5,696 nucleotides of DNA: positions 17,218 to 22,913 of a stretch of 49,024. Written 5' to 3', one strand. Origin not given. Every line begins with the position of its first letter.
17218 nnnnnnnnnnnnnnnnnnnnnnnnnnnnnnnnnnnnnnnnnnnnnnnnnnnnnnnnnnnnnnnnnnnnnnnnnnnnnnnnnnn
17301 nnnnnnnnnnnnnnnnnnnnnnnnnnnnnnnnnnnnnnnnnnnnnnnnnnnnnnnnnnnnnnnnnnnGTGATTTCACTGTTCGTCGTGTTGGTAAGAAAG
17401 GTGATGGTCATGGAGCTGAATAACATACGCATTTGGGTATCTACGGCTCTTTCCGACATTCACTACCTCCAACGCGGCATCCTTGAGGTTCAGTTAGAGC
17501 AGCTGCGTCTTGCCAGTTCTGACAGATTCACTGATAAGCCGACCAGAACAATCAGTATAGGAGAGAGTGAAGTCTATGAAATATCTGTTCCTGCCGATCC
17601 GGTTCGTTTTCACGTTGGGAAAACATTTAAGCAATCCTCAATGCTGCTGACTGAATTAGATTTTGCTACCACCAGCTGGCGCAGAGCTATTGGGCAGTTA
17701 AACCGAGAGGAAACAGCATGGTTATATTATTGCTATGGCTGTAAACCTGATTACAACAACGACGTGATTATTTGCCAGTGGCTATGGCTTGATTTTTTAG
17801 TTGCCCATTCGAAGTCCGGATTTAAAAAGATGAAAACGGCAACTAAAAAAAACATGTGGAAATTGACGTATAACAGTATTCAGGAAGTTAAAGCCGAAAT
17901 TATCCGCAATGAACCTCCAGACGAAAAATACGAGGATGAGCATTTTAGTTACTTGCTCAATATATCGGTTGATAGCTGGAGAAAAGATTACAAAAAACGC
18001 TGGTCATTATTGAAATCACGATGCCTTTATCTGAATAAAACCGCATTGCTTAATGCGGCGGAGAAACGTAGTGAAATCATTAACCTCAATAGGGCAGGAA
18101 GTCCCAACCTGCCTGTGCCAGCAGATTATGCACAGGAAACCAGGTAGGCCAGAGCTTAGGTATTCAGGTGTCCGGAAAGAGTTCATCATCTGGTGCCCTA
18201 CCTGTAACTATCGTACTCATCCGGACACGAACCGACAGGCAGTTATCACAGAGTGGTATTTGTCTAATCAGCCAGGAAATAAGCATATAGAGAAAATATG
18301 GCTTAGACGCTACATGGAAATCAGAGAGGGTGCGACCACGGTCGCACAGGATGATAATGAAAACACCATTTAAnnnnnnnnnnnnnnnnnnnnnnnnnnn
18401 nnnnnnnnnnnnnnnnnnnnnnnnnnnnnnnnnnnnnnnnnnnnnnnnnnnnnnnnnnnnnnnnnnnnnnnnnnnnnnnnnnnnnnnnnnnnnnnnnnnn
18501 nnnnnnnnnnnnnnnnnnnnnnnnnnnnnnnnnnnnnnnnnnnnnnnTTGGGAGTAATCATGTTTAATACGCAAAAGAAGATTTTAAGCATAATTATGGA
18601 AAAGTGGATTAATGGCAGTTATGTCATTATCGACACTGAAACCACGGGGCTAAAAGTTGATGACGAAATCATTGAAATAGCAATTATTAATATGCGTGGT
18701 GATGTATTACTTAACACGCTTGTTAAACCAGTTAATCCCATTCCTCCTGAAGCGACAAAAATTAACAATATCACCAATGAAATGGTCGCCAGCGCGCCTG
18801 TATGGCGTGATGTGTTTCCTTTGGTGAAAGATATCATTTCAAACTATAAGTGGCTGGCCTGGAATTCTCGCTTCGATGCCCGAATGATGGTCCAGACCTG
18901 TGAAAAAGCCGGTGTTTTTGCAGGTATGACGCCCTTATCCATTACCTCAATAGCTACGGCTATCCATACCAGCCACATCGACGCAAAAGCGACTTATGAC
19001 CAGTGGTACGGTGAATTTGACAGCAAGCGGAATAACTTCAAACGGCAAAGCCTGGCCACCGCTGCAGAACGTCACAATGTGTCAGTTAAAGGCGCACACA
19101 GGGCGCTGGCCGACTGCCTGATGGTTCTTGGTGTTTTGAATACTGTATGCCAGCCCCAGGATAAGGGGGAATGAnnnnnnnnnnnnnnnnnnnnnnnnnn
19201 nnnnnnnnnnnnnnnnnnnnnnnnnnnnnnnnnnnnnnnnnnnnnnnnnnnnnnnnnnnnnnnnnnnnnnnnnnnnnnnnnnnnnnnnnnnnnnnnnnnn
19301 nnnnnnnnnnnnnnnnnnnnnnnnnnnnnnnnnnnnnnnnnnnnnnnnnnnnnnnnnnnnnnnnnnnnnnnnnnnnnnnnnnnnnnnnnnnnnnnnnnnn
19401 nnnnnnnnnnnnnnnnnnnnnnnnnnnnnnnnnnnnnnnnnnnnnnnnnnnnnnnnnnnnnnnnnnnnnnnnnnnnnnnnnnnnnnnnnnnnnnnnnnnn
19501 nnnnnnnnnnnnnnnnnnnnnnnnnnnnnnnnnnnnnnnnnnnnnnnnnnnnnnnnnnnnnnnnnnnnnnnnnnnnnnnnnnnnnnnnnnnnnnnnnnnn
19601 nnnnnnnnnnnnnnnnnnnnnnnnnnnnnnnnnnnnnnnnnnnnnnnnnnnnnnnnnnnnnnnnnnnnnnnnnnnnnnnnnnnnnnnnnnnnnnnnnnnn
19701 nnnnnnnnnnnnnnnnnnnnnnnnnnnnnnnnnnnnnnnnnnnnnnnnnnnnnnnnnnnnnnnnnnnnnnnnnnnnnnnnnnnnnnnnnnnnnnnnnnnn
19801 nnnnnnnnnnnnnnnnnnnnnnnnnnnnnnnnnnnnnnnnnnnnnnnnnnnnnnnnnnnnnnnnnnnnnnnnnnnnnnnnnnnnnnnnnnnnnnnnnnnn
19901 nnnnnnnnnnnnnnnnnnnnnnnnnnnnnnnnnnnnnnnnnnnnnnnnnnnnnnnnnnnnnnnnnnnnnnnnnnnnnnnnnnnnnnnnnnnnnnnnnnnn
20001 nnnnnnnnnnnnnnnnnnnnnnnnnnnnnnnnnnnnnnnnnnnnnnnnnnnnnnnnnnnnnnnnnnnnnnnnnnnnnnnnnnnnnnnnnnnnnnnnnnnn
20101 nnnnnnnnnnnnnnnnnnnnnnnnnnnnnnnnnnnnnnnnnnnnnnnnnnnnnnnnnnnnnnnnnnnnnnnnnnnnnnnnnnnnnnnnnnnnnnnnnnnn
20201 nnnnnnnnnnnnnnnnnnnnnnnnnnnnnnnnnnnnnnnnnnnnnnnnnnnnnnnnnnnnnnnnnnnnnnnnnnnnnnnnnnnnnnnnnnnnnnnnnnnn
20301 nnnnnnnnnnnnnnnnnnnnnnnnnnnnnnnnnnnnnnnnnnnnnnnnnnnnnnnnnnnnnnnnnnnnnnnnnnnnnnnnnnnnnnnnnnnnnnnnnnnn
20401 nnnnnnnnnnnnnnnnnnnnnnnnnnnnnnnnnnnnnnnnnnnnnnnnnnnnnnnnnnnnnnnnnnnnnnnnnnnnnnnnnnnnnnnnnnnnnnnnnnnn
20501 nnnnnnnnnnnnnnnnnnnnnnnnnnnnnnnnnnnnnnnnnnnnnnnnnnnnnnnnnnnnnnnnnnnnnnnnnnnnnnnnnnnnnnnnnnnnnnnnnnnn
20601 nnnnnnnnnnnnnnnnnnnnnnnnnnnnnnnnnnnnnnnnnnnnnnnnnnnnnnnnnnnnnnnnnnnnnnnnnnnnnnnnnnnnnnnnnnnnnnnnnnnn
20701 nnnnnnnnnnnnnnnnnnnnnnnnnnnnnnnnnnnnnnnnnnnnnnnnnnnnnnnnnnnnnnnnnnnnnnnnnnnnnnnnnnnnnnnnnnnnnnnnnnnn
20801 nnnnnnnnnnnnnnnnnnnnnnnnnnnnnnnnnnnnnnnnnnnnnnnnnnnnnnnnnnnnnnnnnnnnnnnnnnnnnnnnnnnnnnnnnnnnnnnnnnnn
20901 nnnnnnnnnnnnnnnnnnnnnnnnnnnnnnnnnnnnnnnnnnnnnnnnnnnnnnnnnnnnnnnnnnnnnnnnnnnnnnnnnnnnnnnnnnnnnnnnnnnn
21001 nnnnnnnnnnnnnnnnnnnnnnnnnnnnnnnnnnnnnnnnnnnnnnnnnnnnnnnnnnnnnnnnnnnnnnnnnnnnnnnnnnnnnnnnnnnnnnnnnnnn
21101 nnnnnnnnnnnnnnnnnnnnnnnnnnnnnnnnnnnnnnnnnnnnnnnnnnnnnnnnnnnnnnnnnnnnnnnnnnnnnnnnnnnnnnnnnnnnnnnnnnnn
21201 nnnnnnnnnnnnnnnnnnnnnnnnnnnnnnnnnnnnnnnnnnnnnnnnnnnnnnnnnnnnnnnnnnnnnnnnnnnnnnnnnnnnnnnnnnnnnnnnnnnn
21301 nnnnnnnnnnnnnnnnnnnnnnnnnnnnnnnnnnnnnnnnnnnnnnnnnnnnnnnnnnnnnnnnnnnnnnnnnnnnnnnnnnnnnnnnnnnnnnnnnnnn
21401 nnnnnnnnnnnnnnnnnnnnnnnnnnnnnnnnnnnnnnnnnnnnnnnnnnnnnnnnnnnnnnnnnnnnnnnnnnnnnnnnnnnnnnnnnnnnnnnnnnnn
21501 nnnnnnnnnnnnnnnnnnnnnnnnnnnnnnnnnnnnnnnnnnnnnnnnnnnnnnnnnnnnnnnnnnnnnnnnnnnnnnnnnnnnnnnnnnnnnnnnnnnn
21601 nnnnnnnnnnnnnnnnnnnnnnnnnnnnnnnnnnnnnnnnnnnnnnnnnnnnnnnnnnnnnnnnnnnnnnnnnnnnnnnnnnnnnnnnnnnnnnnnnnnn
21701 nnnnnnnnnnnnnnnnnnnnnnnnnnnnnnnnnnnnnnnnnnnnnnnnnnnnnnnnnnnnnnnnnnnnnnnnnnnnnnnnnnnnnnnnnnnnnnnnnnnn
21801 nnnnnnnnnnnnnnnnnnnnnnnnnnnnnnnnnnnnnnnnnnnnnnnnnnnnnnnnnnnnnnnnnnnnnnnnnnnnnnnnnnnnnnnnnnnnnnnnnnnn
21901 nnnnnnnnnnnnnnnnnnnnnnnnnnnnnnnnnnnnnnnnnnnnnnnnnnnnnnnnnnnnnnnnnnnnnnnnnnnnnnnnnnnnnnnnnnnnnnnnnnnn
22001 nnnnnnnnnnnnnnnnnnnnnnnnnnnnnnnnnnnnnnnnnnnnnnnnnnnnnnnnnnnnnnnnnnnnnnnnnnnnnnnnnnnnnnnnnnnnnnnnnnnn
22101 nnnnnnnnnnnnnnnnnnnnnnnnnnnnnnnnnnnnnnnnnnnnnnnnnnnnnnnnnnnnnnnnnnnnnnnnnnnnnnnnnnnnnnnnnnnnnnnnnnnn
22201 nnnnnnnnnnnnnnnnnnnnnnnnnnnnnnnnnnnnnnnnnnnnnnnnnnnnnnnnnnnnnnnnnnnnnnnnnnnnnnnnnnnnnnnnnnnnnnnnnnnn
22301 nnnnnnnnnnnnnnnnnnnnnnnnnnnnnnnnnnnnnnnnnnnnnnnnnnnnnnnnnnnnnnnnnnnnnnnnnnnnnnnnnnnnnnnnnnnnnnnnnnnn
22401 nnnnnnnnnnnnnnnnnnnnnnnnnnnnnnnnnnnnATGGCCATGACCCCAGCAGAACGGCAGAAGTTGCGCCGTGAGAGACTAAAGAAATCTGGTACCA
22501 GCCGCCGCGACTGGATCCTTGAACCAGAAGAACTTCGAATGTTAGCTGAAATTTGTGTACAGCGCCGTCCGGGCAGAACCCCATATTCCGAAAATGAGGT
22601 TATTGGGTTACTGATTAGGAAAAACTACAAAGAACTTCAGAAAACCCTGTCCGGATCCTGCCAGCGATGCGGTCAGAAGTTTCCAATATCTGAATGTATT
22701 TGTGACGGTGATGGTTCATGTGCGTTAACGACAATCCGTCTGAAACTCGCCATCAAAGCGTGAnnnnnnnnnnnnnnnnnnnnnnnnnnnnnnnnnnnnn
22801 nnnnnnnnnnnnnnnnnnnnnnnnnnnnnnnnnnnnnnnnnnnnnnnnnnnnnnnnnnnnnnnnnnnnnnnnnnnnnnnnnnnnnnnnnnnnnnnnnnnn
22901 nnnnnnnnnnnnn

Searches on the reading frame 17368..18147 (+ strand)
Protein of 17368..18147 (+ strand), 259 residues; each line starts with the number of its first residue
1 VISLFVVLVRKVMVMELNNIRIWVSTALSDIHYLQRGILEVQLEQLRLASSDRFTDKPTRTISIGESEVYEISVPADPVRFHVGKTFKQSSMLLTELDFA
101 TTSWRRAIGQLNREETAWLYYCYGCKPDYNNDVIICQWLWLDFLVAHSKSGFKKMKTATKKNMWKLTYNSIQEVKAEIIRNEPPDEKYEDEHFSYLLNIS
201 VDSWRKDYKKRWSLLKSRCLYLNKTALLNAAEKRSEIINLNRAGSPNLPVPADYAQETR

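Call 27: search_protein_families(library=pfam, proteins=[window:17368-18147:+])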
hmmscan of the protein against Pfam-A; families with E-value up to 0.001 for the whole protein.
window:17368-18147:+ (259 aa): 1 family
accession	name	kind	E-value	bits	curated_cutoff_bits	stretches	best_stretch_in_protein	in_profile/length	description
PF06323.16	Phage_antiter_Q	-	5.4e-83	278.5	25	1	16-243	2-219/220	Phage antitermination protein Q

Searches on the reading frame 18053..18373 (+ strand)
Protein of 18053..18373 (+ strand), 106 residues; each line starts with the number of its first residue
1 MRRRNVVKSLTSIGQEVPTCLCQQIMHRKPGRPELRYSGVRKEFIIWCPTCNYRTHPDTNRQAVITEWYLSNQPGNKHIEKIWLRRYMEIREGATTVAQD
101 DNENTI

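Call 28: search_protein_families(library=phrogs, proteins=[window:18053-18373:+])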
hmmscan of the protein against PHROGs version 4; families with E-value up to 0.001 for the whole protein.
window:18053-18373:+ (106 aa): 1 family
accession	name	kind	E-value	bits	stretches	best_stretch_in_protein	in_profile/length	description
phrog_6795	-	moron, auxiliary metabolic gene and host takeover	4.1e-39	133.9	1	5-100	14-109/111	Lar-like restriction alleviation protein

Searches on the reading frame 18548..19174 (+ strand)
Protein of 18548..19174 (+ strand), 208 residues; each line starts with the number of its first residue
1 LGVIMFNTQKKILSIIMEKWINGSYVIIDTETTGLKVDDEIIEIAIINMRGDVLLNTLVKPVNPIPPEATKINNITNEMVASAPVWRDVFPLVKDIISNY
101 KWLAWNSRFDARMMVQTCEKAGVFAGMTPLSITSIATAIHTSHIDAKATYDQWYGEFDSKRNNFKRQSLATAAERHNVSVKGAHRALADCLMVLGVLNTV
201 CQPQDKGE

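Call 27: search_protein_families(library=pfam, proteins=[window:18548-19174:+])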
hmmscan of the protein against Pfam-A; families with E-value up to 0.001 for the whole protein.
window:18548-19174:+ (208 aa): 1 family
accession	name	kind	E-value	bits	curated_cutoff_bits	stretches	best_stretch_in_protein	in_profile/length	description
PF00929.31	RNase_T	-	9e-24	85.3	24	1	26-196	1-163/164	Exonuclease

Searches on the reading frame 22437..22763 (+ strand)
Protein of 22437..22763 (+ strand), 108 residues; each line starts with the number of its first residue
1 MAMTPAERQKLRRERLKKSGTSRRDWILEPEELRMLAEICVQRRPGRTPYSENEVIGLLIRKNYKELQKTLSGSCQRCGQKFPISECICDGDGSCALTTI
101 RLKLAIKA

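Call 28: search_protein_families(library=phrogs, proteins=[window:22437-22763:+])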
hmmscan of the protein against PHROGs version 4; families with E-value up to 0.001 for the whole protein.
window:22437-22763:+ (108 aa): 1 family
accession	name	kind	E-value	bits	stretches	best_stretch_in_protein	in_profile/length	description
phrog_536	-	transcription regulation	5.4e-31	108.1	1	1-106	2-113/115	transcriptional regulator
